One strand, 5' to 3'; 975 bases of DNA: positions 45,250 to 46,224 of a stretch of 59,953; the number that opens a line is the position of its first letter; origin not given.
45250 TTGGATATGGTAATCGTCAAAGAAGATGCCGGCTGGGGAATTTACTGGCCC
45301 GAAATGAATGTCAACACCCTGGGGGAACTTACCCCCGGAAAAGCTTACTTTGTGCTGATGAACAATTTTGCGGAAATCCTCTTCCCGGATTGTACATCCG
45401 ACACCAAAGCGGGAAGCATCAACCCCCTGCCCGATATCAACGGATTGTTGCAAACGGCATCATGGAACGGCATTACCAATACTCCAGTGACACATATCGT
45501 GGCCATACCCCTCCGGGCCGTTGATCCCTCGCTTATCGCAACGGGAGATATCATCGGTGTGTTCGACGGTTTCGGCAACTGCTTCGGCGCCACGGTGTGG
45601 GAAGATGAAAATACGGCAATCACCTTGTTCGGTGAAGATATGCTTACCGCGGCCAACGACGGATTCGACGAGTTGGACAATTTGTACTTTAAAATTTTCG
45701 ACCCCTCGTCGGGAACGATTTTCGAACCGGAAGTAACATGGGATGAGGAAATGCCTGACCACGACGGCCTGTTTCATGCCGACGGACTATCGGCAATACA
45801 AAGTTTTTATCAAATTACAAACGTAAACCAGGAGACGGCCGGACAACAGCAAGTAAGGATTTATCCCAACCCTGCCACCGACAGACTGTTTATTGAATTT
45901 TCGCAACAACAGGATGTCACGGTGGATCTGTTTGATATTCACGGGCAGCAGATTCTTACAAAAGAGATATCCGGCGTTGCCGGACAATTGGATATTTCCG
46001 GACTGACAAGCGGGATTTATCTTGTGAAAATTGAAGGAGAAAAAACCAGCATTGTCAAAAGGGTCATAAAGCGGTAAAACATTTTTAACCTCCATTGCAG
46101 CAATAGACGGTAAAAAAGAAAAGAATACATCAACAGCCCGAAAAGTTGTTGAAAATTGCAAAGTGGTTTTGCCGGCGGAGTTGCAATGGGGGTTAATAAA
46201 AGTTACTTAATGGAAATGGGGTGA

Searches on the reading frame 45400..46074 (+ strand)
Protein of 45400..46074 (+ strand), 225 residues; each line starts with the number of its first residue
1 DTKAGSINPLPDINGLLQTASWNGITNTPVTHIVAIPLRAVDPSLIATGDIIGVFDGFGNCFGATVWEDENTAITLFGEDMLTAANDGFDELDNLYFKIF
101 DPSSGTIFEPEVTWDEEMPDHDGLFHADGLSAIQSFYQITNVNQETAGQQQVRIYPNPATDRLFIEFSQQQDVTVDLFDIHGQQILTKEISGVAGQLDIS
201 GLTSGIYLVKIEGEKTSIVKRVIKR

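Call 24: search_protein_families(library=ncbifam, proteins=[window:45400-46074:+], max_evalue=1)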
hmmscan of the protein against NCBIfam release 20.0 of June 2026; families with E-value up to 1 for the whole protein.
window:45400-46074:+ (225 aa): 7 families
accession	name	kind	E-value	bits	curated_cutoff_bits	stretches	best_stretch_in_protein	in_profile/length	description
TIGR04183.1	Por_Secre_tail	domain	7.3e-17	61.1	23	1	154-225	1-72/72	T9SS type A sorting domain-containing protein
NF038113.1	T9SSA_dep_M36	equivalog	2.6e-14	52.3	885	1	141-224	782-868/869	T9SS-dependent M36 family metallopeptidase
NF050177.1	TapA_OM_Porphy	equivalog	1.1e-07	31.1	500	1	134-223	453-542/544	TapA/TapC family T9SS-dependent outer membrane protein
NF052323.1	T9SSA_dep_M6i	equivalog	4.2e-05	21.7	600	1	141-216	947-1029/1043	T9SS-dependent M6-like inactivated metalloprotease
NF052644.1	T9SS_DNase_Rie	equivalog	0.00017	21.1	260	1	165-224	194-250/251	T9SS-dependent surface endonuclease, AS87_RS02955 family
NF033708.1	T9SS_Cterm_ChiA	domain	0.001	18.9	40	1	175-223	4-53/55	T9SS sorting signal type C domain-containing protein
NF033707.1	T9SS_sortase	equivalog_domain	0.012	13.2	420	1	138-190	985-1042/1095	type IX secretion system sortase PorU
